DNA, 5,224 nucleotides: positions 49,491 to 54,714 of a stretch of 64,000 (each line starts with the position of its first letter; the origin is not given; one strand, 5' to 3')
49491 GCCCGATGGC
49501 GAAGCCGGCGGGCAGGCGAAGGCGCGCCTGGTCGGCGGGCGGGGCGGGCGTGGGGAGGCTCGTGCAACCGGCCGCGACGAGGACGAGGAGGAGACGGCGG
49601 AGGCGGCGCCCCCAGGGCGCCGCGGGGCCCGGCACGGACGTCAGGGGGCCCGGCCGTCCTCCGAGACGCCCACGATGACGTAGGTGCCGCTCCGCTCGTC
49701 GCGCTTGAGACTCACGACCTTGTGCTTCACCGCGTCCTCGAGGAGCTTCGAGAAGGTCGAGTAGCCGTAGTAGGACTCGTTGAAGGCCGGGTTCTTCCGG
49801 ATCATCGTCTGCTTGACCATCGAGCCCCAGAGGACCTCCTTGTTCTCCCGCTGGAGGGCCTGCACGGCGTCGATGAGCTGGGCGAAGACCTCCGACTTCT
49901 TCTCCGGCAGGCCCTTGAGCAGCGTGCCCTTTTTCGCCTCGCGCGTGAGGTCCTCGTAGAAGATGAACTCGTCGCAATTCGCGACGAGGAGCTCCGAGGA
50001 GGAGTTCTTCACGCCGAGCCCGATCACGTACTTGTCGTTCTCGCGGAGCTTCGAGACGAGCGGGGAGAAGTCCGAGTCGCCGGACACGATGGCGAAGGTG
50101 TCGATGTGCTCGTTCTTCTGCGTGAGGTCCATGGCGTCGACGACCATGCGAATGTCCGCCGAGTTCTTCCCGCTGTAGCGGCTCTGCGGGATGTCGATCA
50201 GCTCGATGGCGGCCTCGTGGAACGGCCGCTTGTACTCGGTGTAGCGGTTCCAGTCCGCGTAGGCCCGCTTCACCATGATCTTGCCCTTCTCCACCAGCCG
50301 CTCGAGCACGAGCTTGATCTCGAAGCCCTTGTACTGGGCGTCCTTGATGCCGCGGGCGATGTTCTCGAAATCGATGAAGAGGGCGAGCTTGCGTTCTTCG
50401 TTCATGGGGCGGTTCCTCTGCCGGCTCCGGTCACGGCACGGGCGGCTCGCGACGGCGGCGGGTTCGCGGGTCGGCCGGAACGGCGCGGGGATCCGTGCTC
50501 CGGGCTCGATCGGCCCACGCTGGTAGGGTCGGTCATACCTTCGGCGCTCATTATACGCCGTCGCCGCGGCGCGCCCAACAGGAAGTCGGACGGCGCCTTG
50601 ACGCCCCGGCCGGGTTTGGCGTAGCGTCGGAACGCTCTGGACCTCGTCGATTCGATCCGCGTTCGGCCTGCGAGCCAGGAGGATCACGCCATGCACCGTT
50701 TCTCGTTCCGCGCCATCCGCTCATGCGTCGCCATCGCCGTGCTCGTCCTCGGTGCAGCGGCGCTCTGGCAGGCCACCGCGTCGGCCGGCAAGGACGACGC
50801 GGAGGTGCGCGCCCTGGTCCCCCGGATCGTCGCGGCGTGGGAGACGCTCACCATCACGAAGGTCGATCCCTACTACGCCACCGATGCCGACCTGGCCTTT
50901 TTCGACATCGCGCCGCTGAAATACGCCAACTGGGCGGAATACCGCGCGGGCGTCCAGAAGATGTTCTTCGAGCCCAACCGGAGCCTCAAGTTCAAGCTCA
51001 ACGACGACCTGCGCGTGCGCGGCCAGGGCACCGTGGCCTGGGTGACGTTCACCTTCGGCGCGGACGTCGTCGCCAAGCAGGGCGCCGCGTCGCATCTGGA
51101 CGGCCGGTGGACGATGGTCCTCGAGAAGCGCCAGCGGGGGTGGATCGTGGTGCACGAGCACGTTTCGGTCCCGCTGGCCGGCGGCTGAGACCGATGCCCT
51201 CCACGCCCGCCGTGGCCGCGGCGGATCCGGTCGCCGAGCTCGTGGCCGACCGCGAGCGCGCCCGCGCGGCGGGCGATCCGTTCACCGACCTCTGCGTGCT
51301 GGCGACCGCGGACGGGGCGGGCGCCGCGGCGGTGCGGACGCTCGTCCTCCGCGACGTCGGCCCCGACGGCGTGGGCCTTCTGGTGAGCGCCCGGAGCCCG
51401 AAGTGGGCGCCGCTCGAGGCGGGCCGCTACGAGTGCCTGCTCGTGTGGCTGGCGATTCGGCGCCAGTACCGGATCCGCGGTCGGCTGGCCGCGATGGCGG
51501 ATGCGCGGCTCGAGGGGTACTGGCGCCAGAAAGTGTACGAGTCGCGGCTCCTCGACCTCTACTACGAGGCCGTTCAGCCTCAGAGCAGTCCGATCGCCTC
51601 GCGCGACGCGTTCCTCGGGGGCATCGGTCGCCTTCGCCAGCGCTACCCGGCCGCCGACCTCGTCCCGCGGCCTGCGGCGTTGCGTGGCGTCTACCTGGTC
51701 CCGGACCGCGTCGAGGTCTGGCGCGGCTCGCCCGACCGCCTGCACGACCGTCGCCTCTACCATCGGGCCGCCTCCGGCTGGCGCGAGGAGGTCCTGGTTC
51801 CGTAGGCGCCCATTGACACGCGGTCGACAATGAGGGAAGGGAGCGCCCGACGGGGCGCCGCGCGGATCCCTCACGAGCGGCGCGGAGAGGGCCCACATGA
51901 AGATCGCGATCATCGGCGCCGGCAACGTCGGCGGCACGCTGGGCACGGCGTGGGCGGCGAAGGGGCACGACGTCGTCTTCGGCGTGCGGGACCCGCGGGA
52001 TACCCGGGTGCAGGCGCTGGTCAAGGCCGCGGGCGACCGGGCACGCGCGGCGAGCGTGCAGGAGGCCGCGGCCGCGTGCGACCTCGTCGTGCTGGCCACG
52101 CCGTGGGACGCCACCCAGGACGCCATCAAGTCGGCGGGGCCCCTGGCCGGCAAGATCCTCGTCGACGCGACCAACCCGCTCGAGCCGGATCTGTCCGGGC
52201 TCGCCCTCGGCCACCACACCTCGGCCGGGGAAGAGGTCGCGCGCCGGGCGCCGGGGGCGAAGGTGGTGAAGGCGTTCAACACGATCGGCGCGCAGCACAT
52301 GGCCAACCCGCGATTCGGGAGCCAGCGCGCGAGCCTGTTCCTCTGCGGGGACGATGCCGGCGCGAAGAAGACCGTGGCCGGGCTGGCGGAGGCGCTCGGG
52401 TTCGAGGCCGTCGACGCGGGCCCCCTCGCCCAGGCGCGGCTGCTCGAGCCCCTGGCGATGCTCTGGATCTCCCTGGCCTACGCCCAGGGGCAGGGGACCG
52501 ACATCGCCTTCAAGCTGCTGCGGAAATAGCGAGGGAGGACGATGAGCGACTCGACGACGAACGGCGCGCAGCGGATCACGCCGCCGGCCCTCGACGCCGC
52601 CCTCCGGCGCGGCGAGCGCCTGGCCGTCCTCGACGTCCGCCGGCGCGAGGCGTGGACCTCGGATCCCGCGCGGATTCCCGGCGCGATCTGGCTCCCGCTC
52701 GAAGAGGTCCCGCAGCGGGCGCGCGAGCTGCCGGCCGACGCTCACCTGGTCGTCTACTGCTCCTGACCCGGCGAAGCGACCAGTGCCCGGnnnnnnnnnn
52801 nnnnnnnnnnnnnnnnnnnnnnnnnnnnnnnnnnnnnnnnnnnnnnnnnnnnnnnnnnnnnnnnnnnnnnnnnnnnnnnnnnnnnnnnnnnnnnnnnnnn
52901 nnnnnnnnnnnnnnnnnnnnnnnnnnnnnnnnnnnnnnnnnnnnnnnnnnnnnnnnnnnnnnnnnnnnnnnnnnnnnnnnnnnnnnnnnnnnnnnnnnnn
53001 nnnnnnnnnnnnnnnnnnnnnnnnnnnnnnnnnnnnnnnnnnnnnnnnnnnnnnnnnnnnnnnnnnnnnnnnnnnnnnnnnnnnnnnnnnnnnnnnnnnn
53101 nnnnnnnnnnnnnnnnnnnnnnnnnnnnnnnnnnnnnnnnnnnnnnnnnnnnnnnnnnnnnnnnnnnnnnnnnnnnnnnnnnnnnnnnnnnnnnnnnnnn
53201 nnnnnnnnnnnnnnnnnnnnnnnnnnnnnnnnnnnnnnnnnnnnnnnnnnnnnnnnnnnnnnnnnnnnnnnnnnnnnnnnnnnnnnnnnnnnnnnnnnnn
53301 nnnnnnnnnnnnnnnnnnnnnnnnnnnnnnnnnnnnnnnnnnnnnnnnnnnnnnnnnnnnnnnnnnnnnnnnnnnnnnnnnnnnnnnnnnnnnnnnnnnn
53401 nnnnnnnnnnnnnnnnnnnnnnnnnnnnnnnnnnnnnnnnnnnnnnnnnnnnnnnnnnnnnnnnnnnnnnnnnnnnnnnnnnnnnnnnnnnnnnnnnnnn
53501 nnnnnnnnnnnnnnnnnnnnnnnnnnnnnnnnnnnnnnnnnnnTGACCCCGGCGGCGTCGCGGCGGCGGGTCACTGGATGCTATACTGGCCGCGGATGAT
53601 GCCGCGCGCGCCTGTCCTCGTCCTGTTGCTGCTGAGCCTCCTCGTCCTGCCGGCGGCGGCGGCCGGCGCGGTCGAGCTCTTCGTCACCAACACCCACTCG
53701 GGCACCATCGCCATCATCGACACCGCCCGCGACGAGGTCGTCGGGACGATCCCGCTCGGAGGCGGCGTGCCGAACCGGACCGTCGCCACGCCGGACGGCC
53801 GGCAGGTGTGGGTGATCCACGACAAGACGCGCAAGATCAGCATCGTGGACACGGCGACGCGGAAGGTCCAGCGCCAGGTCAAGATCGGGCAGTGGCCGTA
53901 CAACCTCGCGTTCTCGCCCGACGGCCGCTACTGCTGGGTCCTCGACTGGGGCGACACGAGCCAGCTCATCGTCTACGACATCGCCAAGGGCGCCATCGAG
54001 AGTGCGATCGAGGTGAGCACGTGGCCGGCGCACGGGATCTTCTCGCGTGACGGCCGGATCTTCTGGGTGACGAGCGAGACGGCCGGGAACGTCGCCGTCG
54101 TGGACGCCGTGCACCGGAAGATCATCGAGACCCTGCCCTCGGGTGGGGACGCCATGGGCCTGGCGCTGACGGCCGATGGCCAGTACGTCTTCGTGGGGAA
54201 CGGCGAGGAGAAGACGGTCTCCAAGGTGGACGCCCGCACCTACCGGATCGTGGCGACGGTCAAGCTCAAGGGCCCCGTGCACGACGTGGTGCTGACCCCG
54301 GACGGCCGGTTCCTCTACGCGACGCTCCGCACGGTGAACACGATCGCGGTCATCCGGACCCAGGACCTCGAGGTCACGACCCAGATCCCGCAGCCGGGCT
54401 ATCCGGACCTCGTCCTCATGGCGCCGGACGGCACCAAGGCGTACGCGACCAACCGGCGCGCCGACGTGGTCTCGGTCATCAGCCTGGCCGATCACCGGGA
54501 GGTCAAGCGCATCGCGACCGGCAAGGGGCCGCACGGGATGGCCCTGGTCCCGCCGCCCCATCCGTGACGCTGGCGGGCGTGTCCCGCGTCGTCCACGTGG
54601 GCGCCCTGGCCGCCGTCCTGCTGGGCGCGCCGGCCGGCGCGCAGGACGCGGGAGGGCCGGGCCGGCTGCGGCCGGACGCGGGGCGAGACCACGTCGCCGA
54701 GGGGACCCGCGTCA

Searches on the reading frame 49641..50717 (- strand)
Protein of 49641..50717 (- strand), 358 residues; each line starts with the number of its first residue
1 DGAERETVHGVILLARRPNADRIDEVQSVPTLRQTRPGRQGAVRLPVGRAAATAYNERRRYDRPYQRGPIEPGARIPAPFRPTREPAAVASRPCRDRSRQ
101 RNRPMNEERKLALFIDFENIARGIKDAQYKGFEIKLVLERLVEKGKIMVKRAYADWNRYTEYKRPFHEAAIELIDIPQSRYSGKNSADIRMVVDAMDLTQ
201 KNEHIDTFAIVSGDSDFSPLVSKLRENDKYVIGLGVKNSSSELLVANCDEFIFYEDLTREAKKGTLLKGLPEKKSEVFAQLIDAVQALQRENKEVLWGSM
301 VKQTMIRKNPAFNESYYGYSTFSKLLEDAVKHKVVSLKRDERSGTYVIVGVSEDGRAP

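Call 21: search_protein_families(library=pfam, proteins=[window:49641-50717:-], max_evalue=0.001)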
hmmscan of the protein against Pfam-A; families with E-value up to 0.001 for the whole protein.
window:49641-50717:- (358 aa): 2 families
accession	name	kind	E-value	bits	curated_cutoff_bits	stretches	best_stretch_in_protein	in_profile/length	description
PF01936.24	NYN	-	8e-35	120.9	24.2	1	110-254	1-144/145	NYN domain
PF12872.13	OST-HTH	-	0.00022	21.5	23.8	1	283-342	11-66/71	OST-HTH/LOTUS domain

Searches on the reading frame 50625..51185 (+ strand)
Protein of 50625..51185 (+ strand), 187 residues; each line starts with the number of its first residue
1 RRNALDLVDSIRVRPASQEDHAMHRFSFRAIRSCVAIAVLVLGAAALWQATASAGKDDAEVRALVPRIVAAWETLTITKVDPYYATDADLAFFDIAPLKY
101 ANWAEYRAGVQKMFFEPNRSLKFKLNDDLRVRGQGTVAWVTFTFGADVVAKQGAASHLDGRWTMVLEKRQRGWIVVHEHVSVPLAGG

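Call 21: search_protein_families(library=pfam, proteins=[window:50625-51185:+], max_evalue=0.001)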
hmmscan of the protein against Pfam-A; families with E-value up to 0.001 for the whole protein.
window:50625-51185:+ (187 aa): 2 families
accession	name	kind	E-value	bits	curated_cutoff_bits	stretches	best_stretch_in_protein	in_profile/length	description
PF13474.12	SnoaL_3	-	1e-13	52.2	22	1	61-184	1-120/121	SnoaL-like domain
PF08332.16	CaMKII_AD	-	0.00012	22.6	22.1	1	106-181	50-125/128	Calcium/calmodulin dependent protein kinase II association domain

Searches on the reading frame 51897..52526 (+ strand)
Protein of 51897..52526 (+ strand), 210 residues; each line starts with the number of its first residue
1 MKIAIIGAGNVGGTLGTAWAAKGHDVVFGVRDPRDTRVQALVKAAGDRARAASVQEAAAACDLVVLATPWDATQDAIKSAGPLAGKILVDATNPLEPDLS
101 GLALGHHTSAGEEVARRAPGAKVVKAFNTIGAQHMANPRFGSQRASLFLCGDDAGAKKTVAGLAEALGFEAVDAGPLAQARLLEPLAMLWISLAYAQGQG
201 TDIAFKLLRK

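Call 21: search_protein_families(library=pfam, proteins=[window:51897-52526:+], max_evalue=0.001)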
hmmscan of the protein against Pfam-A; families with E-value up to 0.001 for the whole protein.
window:51897-52526:+ (210 aa): 9 families
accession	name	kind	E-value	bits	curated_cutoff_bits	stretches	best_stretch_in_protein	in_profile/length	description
PF03807.23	F420_oxidored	-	7.4e-19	68.6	21.6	1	2-94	1-94/94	NADP oxidoreductase coenzyme F420-dependent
PF02558.23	ApbA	-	1e-07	32.1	22.2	1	3-85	1-91/150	Ketopantoate reductase PanE/ApbA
PF03446.21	NAD_binding_2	-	1.6e-05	25.4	21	1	2-93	1-94/161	NAD binding domain of 6-phosphogluconate dehydrogenase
PF10727.15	Rossmann-like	-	5.3e-05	23.4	23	1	2-71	16-83/131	Rossmann-like domain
PF07991.19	KARI_N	-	5.8e-05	23.2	20.6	1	2-77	6-76/165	Acetohydroxy acid isomeroreductase, NADPH-binding domain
PF01408.29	GFO_IDH_MocA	-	5.9e-05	24.2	24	1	1-78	1-80/120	Oxidoreductase family, NAD-binding Rossmann fold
PF03721.20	UDPG_MGDP_dh_N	-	0.00016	21.8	27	1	1-39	1-37/187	UDP-glucose/GDP-mannose dehydrogenase family, NAD binding domain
PF13460.12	NAD_binding_10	-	0.00061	20.1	27.2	1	8-73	3-70/184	NAD(P)H-binding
PF02826.25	2-Hacid_dh_C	-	0.00064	19.6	25.1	0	2-76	38-108/178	D-isomer specific 2-hydroxyacid dehydrogenase, NAD binding domain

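Call 22: search_protein_families(library=ncbifam, proteins=[window:51897-52526:+], max_evalue=0.001)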
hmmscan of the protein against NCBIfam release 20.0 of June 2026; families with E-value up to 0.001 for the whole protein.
window:51897-52526:+ (210 aa): 14 families
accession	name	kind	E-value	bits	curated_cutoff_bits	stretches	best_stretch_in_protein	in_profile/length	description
TIGR01915.1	npdG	equivalog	3.5e-27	95.8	149.8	1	1-197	1-211/220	NADPH-dependent F420 reductase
NF005091.0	PRK06522.2-2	equivalog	7.4e-07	28.6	252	1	1-79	2-89/302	2-dehydropantoate 2-reductase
NF005650.0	PRK07417.1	equivalog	2.9e-06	26.8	290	1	1-73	2-71/281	prephenate/arogenate dehydrogenase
NF006307.0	PRK08507.1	equivalog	2.9e-06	26.7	295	1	1-84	1-82/275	prephenate dehydrogenase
NF005094.0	PRK06522.2-5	equivalog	3.1e-06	26.7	382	1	1-78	1-85/307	2-dehydropantoate 2-reductase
TIGR00745.1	apbA_panE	subfamily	4e-06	26.3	141.35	1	2-85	1-93/305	2-dehydropantoate 2-reductase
NF006409.0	PRK08655.1-3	equivalog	6.5e-06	25.9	310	1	1-84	1-81/290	prephenate dehydrogenase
TIGR03026.1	NDP-sugDHase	subfamily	1.8e-05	23.7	189.8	0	1-41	1-39/413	nucleotide sugar dehydrogenase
NF005089.0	PRK06522.1-4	subfamily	3.8e-05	23.2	223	1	1-85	1-92/326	2-dehydropantoate 2-reductase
NF005092.1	PRK06522.2-3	equivalog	4e-05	22.9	500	1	1-85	1-90/296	2-dehydropantoate 2-reductase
NF005694.0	PRK07502.1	equivalog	0.00055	19.3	409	1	2-79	8-85/310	prephenate/arogenate dehydrogenase family protein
NF011381.1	PRK14806.1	equivalog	0.00055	18.3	902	1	2-81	5-84/733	bifunctional prephenate dehydrogenase/3-phosphoshikimate 1-carboxyvinyltransferase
NF000942.0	PRK00094.1-4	subfamily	0.00064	19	257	0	1-84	3-96/334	NAD(P)H-dependent glycerol-3-phosphate dehydrogenase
NF004017.0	PRK05479.1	equivalog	0.00069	18.4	336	1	2-76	19-88/337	ketol-acid reductoisomerase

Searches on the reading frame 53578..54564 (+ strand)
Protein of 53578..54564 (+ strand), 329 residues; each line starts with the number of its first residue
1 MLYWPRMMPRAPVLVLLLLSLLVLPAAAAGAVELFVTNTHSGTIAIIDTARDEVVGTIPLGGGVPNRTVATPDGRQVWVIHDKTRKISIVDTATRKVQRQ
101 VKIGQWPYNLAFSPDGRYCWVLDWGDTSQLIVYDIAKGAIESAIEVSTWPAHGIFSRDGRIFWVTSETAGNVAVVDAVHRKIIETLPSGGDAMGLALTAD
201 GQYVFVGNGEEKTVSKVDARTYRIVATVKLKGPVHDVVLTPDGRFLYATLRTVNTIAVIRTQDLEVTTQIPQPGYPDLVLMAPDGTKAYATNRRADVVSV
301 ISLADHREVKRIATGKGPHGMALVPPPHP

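Call 21: search_protein_families(library=pfam, proteins=[window:53578-54564:+], max_evalue=0.001)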
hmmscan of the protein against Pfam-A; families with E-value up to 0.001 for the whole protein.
window:53578-54564:+ (329 aa): 10 families
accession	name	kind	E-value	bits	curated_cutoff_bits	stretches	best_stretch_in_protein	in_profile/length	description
PF21783.3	YNCE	-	8.3e-24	85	27.1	1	29-321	37-331/339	YNCE-like beta-propeller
PF25174.1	Beta-prop_THOC3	-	2.7e-19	69.6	305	2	172-270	71-167/272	THOC3 beta-propeller domain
PF02239.22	Cytochrom_D1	-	4.6e-19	68.6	25.5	2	154-229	42-116/368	Cytochrome D1 heme domain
PF10282.15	Lactonase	-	1.8e-13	50.9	21.7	1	110-303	148-320/344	Lactonase, 7-bladed beta-propeller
PF16819.11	DUF5074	-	7.1e-11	42.2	27.2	0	198-268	150-220/353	Domain of unknown function (DUF5074)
PF23414.1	Beta-prop_EML_2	-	3.6e-08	33.6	90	0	194-270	3-77/266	Echinoderm microtubule-associated protein second beta-propeller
PF24684.1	Vgb_lyase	-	7.6e-07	28.7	50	0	153-322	17-187/290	Virginiamycin B lyase family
PF25168.1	Beta-prop_WDR36-Utp21_2nd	-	0.00043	20.1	84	0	124-250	175-300/335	WDR36/Utp21 second beta-propeller domain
PF24780.1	WD40_MABP1-WDR62_1st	-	0.00043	20.1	496.3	0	155-272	46-167/328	MABP1/WDR62 first WD40 domain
PF07433.17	DUF1513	-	0.00054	19.6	27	0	149-213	52-122/304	Protein of unknown function (DUF1513)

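Call 22: search_protein_families(library=ncbifam, proteins=[window:53578-54564:+], max_evalue=0.001)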
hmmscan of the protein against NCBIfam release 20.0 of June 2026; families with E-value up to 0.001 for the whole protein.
window:53578-54564:+ (329 aa): 12 families
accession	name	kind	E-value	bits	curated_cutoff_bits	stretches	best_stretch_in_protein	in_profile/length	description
TIGR03866.1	PQQ_ABC_repeats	subfamily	1.4e-46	159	287.3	3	33-186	54-205/310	PQQ-dependent catabolism-associated beta-propeller protein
NF052460.1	L-NosZ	equivalog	1.6e-36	125.9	700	2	67-271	47-255/480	clade III lactonase-type nitrous-oxide reductase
TIGR02276.1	beta_rpt_yvtn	repeat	3.5e-34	116.5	27.85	3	72-113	1-42/42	beta-propeller repeat protein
NF052340.1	hydrazine_beta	equivalog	1.4e-31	109.9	560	3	33-126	46-138/372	hydrazine synthase subunit beta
NF052280.1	7_blade_YncE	equivalog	2.5e-26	92.3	400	3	33-121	229-315/338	7-bladed beta-propeller protein YncE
NF052342.1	hydrazine_BC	exception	6.4e-22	77.5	1250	3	33-142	52-158/690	hydrazine synthase subunit beta-gamma fusion subunit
NF048007.1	MmpL3Stblzr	equivalog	6.1e-14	52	600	2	86-178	249-337/366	MmpL3/TtfA transport complex stabilizer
TIGR03907.1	QH_beta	equivalog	1.5e-11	44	223.2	1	33-118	2-94/338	quinohemoprotein amine dehydrogenase subunit beta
NF038117.1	choice_anch_I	subfamily_domain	7.4e-10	38.3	300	1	31-128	10-118/458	choice-of-anchor I family protein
NF008258.1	PRK11028.1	equivalog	3.6e-06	26.3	370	0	235-263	232-260/330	6-phosphogluconolactonase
NF038015.2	AztD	exception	1.2e-05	24.2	400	0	36-94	1-55/356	zinc metallochaperone AztD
NF053768.1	CIS12_fam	equivalog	3.4e-05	22.7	860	0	148-265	87-199/715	CIS12 family contractile injection system protein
